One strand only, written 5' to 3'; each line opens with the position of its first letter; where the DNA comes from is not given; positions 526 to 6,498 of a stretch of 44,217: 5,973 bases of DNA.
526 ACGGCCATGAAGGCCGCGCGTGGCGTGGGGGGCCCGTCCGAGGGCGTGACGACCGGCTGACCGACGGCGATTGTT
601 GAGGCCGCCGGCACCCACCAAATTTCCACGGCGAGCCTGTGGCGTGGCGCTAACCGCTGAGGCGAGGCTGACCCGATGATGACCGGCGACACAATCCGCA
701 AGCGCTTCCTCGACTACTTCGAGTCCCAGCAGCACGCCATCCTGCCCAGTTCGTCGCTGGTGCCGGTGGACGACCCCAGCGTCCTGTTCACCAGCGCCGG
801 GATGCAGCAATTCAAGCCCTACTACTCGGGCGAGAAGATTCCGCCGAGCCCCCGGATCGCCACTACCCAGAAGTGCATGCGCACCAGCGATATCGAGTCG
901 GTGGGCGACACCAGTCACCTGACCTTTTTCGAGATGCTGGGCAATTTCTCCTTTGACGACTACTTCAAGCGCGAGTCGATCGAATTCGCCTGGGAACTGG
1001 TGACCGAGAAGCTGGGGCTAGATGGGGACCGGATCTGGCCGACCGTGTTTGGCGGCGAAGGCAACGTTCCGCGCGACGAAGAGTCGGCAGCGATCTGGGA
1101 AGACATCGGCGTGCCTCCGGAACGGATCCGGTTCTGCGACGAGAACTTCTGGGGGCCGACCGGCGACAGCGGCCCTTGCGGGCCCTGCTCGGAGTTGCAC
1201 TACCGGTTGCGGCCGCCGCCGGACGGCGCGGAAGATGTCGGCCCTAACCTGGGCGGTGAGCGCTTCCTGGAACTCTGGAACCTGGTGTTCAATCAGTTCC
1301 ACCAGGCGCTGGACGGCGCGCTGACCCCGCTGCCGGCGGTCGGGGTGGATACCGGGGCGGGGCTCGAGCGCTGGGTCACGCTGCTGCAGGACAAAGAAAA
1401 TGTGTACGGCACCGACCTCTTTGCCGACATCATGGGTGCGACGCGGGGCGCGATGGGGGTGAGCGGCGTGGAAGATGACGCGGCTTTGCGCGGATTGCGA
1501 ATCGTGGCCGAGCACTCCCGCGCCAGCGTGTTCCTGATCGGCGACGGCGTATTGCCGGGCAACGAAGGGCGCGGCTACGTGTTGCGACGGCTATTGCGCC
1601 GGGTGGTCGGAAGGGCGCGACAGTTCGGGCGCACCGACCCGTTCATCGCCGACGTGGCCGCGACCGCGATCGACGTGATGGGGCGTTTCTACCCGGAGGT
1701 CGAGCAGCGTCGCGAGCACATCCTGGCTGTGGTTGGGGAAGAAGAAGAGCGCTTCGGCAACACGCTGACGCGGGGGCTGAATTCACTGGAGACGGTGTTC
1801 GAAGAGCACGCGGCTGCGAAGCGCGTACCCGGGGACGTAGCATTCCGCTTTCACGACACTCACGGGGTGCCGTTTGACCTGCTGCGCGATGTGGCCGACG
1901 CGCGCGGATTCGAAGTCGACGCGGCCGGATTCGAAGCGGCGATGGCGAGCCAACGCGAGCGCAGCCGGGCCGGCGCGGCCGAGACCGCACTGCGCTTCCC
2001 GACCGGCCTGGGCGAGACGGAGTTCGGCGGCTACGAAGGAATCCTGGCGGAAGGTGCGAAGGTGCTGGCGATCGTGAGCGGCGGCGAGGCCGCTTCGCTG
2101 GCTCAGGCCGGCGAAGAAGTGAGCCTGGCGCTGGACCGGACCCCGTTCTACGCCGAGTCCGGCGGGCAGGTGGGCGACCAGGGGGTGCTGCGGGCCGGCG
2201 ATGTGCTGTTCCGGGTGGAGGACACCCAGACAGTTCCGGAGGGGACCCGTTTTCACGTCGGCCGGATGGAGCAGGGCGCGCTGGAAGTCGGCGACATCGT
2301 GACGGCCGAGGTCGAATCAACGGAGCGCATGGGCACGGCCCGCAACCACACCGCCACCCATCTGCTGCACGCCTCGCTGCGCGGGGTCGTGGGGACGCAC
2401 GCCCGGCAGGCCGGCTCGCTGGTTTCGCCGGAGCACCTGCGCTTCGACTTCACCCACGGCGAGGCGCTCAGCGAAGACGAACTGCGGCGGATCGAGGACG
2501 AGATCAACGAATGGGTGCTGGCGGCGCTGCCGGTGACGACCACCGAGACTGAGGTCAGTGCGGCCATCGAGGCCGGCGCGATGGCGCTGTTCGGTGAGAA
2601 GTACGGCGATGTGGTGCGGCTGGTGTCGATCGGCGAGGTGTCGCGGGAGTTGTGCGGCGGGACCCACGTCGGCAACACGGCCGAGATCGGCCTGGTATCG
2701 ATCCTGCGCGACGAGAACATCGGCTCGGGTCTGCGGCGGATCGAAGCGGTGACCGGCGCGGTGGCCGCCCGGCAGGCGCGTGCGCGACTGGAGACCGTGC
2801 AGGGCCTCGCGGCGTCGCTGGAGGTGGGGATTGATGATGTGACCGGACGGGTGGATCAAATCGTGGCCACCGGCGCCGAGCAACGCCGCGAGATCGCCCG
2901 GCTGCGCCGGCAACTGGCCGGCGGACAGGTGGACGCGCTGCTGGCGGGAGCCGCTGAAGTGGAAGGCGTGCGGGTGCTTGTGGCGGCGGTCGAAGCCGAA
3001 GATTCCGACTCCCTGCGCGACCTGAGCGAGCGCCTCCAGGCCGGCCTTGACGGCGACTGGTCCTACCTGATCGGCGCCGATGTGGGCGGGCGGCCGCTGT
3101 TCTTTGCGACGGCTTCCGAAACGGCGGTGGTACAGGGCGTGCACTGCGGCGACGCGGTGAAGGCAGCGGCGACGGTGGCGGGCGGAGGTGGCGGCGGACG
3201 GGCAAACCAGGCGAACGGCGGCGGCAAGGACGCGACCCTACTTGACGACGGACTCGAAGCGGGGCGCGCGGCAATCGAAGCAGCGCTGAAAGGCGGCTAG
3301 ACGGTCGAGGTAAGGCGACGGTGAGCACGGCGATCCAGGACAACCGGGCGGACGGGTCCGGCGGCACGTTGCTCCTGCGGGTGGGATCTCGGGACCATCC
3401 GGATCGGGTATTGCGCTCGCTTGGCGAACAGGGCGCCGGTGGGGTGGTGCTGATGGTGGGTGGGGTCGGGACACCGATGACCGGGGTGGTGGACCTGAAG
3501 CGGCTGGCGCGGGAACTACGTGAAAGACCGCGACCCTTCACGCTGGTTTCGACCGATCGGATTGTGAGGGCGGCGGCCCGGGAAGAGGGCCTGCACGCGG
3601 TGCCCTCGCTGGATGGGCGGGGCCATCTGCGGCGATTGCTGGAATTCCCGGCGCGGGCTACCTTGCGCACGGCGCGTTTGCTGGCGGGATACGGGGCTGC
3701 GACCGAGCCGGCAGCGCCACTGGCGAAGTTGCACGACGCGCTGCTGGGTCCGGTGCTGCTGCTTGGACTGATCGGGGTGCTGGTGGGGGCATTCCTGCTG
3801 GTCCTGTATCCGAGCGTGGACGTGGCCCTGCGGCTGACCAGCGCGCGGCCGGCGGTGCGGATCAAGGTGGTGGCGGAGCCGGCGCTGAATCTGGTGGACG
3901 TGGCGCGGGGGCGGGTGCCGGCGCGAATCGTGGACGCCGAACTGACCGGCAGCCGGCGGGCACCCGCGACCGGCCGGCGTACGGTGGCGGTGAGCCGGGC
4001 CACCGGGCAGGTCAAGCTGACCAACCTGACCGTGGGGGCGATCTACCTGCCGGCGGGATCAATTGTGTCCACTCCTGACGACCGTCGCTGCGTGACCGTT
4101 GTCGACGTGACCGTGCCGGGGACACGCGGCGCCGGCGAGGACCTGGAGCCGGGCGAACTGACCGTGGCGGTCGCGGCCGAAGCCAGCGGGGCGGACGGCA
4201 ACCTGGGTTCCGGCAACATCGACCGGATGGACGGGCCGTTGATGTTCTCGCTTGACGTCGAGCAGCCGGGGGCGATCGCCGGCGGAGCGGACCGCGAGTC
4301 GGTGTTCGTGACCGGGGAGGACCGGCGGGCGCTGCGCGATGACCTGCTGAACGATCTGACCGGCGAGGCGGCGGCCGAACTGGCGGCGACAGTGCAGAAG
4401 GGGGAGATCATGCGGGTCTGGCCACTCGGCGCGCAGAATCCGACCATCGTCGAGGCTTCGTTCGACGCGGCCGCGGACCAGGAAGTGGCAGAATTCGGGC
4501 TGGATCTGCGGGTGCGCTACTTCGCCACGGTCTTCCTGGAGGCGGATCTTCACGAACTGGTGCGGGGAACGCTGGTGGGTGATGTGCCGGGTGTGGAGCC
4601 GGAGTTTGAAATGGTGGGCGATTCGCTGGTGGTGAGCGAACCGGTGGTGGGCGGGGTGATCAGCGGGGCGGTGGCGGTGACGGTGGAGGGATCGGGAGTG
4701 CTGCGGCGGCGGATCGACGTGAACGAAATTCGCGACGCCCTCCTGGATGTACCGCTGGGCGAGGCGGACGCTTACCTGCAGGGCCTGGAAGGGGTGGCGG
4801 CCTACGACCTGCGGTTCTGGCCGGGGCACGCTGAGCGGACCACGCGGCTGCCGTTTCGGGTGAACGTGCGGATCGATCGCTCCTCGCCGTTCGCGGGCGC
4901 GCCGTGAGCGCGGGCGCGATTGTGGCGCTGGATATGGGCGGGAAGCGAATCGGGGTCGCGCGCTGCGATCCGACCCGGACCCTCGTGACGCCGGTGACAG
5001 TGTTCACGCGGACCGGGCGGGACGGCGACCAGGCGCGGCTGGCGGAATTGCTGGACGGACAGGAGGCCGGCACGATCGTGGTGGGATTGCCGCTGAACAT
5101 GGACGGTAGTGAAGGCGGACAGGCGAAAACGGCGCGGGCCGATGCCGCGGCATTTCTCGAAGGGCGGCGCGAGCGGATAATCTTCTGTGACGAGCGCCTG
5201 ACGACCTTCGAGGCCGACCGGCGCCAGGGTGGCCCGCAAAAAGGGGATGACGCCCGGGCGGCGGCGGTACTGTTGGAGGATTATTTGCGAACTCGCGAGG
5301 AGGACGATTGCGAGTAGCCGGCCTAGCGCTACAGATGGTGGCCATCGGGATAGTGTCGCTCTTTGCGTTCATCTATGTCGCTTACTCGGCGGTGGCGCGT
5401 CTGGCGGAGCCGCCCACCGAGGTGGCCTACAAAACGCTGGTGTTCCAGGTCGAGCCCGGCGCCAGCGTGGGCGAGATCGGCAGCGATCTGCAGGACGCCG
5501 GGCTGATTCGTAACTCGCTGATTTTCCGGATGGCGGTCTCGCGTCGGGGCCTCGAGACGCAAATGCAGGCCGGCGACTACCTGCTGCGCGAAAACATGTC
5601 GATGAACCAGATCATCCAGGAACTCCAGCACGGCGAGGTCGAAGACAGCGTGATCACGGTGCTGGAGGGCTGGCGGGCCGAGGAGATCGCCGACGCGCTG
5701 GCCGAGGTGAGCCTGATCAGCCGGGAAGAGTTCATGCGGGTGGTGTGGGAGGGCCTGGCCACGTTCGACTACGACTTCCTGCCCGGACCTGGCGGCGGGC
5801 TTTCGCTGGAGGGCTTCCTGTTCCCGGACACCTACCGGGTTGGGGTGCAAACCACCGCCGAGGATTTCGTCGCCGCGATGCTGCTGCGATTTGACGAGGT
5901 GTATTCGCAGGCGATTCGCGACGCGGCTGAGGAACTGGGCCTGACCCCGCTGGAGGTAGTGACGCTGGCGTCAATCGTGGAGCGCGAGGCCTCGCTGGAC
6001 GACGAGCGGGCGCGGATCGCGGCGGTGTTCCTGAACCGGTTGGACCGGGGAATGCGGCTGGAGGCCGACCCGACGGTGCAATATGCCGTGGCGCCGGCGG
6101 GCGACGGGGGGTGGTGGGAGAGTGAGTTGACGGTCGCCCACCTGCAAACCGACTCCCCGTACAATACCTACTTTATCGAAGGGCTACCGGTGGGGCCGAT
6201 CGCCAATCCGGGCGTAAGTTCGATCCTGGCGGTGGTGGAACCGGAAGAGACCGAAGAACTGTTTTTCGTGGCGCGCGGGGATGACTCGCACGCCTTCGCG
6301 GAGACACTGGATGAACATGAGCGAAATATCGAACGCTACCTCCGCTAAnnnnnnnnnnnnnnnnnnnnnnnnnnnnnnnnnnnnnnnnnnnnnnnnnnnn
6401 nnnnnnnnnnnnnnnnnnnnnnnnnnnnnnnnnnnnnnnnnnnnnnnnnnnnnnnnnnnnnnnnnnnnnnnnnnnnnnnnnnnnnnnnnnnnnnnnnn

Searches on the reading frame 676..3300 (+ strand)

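Call 7: search_protein_families(library=pfam, proteins=[window:676-3300:+], max_evalue=0.01)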
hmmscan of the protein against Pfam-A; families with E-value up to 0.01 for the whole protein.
window:676-3300:+ (874 aa): 3 families
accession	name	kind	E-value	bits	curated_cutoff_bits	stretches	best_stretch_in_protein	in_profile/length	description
PF01411.24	tRNA-synt_2c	-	8.1e-166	553.2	30.3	1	7-548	2-550/552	tRNA synthetases class II (A)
PF07973.19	tRNA_SAD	-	1.4e-16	60.6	24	1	647-690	1-44/44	Threonyl and Alanyl tRNA synthetase second additional domain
PF02272.25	DHHA1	-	6.1e-07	30.3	25.9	1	765-867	2-100/102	DHHA1 domain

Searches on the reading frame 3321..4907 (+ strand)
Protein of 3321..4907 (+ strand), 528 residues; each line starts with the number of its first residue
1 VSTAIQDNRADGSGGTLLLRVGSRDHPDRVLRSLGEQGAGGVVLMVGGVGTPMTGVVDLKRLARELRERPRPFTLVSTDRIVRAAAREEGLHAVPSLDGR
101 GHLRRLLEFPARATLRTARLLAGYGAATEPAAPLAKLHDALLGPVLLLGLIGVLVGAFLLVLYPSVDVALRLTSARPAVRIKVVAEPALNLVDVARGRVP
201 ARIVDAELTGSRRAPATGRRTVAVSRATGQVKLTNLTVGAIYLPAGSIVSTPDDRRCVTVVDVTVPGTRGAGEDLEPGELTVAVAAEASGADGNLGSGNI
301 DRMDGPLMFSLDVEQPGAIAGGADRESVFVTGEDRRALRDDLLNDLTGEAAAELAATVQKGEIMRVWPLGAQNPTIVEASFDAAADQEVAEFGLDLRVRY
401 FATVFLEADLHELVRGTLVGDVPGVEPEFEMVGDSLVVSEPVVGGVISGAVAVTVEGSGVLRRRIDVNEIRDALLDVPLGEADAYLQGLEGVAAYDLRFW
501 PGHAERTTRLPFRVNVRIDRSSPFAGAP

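Call 7: search_protein_families(library=pfam, proteins=[window:3321-4907:+], max_evalue=0.01)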
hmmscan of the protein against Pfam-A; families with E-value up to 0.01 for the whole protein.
window:3321-4907:+ (528 aa): 1 family
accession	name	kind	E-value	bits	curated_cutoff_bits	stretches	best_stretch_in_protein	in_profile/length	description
PF04865.19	Baseplate_J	-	2.8e-05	24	21.1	1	225-327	21-114/255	Baseplate J-like protein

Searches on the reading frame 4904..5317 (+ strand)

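Call 7: search_protein_families(library=pfam, proteins=[window:4904-5317:+], max_evalue=0.01)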
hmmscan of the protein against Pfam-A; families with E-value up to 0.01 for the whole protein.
window:4904-5317:+ (137 aa): 1 family
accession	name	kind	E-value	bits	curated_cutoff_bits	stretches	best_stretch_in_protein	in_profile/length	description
PF03652.20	RuvX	-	3.9e-27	95.7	29.2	1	5-129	2-133/134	Holliday junction resolvase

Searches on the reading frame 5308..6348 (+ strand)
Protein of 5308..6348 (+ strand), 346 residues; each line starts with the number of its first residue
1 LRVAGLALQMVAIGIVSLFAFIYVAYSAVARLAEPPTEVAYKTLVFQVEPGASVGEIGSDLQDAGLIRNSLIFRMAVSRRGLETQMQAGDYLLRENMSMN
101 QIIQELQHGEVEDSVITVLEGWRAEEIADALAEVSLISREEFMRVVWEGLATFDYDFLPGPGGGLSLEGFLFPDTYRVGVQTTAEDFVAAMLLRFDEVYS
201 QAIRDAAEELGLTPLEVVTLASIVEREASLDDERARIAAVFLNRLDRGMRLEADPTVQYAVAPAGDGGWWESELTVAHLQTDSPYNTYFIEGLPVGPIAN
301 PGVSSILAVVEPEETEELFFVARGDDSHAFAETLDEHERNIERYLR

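Call 7: search_protein_families(library=pfam, proteins=[window:5308-6348:+], max_evalue=0.01)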
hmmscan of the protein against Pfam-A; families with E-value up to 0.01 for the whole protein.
window:5308-6348:+ (346 aa): 1 family
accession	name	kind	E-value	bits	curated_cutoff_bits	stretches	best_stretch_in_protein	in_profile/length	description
PF02618.21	YceG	-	8e-88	294.9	32.4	1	46-342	1-274/275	YceG-like family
